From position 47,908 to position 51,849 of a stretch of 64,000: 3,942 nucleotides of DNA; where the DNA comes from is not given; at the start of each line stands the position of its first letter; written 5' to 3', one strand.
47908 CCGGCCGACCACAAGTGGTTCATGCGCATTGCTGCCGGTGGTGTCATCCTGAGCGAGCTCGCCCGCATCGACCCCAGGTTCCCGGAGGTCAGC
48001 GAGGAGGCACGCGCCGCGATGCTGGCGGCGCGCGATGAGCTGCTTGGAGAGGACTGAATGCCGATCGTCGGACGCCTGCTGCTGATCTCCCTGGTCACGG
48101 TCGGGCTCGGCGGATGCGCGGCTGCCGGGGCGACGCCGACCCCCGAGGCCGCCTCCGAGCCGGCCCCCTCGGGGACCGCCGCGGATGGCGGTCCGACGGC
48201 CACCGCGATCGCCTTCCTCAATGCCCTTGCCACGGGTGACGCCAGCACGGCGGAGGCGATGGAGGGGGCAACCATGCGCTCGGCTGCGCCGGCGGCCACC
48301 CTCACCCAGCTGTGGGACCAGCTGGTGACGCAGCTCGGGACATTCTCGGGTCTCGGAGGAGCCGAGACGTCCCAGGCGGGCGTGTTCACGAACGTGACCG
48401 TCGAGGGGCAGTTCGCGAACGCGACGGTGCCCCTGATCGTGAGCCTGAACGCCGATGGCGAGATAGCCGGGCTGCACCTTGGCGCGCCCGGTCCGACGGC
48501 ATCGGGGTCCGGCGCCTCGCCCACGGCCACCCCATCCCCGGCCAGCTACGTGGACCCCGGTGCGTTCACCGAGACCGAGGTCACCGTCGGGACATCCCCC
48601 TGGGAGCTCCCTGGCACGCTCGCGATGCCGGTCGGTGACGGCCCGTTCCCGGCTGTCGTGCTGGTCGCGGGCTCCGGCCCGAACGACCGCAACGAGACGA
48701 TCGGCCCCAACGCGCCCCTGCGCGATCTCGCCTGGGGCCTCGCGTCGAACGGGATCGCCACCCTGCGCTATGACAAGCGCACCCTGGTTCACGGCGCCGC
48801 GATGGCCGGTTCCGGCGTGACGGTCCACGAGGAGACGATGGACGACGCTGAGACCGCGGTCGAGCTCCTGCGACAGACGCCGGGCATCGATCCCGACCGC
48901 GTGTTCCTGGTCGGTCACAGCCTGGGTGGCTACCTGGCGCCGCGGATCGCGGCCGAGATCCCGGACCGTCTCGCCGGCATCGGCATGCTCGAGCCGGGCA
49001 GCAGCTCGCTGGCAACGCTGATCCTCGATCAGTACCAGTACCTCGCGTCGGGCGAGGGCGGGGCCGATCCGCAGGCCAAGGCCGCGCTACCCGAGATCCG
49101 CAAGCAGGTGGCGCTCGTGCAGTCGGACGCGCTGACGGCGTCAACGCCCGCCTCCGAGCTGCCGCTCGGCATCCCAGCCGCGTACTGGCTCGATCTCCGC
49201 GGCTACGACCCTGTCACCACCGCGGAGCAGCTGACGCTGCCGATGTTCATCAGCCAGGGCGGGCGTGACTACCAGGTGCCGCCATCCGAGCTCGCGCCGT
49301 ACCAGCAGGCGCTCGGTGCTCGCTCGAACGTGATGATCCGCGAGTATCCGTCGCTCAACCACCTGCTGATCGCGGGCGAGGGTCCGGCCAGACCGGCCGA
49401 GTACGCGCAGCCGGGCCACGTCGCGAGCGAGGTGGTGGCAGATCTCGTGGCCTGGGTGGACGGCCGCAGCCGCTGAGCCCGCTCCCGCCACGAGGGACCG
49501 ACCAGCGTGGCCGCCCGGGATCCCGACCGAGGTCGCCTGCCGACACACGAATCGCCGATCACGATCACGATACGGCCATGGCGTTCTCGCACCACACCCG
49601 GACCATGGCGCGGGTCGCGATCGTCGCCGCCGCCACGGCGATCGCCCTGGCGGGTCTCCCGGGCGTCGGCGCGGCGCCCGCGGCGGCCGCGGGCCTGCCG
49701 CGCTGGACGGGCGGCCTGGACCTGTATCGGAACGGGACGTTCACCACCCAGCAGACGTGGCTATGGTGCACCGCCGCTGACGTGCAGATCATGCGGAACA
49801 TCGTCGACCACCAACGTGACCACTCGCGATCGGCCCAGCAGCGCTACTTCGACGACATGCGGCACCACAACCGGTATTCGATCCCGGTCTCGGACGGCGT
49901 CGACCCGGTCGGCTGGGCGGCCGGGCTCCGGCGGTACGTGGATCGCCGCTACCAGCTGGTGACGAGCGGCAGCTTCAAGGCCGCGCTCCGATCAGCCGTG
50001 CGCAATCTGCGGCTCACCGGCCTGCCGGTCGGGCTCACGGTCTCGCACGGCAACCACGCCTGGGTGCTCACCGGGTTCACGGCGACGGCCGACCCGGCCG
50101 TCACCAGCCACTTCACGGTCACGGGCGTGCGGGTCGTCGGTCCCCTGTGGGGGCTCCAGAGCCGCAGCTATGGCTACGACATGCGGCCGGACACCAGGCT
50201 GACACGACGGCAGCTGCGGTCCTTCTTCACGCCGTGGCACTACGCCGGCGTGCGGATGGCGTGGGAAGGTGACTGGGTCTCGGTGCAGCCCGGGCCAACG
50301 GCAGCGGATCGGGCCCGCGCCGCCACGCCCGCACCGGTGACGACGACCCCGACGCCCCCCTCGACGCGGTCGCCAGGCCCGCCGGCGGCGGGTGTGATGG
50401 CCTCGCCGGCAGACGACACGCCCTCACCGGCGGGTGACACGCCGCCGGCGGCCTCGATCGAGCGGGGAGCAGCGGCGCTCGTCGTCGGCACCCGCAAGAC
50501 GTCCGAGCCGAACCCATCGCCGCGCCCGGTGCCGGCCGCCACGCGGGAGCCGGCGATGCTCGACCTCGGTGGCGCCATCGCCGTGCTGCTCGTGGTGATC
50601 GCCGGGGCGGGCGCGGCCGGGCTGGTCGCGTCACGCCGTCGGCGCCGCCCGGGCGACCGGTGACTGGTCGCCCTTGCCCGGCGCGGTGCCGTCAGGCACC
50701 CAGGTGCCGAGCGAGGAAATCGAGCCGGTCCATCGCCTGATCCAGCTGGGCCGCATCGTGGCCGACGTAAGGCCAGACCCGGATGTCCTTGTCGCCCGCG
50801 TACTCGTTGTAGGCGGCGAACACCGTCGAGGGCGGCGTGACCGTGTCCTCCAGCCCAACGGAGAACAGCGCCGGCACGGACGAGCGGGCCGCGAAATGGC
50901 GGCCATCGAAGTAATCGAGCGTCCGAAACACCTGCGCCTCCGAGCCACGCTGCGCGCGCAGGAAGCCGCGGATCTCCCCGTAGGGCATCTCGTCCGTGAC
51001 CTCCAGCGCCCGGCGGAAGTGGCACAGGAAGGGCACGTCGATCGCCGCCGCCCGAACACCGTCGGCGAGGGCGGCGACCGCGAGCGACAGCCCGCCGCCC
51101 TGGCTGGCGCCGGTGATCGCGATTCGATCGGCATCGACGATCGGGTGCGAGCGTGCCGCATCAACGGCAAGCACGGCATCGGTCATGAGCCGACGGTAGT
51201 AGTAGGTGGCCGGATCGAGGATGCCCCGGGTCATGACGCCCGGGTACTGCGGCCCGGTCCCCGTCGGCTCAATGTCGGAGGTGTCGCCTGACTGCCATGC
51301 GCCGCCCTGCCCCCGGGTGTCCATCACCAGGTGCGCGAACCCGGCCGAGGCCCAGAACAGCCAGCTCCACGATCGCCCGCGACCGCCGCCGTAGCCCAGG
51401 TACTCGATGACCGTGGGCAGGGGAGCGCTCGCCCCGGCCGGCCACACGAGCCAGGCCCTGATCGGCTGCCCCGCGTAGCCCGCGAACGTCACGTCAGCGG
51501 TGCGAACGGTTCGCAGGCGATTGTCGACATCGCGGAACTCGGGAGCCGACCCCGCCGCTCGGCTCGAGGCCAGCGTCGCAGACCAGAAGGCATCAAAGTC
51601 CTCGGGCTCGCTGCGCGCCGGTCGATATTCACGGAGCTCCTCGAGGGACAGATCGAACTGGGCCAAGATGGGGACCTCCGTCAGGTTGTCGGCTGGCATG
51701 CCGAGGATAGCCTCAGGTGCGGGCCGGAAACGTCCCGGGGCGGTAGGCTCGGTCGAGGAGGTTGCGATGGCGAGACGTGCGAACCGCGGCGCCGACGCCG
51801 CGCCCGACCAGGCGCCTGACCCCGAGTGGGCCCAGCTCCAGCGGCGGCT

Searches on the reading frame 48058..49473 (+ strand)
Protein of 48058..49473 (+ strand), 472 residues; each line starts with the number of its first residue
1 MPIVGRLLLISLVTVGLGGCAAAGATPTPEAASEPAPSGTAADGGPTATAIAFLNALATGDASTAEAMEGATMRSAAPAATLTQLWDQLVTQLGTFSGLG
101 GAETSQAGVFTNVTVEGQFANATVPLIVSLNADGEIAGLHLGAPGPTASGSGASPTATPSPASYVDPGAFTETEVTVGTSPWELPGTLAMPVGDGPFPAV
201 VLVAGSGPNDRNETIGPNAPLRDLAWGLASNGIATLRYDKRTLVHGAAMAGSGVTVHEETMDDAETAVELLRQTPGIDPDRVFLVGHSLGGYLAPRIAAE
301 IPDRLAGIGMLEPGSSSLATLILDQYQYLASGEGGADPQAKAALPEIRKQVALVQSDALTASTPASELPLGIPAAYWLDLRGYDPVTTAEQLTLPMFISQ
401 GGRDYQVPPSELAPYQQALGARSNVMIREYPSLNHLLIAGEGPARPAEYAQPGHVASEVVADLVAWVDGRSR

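Call 52: search_protein_families(library=pfam, proteins=[window:48058-49473:+], max_evalue=0.00001)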
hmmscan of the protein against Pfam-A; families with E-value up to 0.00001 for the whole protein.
window:48058-49473:+ (472 aa): 4 families
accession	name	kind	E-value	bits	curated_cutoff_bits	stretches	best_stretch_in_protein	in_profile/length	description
PF13026.12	DUF3887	-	9e-12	46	31.8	1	53-139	4-91/91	Protein of unknown function (DUF3887)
PF12146.15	Hydrolase_4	-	7.4e-11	42.2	27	1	223-308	22-104/239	Serine aminopeptidase, S33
PF00326.27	Peptidase_S9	-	1.1e-08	35.3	22.6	0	258-306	42-90/213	Prolyl oligopeptidase family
PF12697.13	Abhydrolase_6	-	3.3e-06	28.4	26.3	1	227-439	22-208/217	Alpha/beta hydrolase family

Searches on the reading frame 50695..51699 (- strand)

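Call 81: search_protein_families(library=pfam, proteins=[window:50695-51699:-], max_evalue=0.0001)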
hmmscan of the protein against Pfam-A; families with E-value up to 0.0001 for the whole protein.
window:50695-51699:- (335 aa): 3 families
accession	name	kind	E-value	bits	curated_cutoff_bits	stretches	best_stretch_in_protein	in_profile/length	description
PF05448.18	AXE1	-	6.8e-108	360.7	21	1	13-331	2-320/321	Acetyl xylan esterase (AXE1)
PF00326.27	Peptidase_S9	-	1.7e-11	44.5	22.6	1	172-334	45-211/213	Prolyl oligopeptidase family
PF02129.25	Peptidase_S15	-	4.9e-06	26.9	23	0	80-221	5-126/262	X-Pro dipeptidyl-peptidase (S15 family)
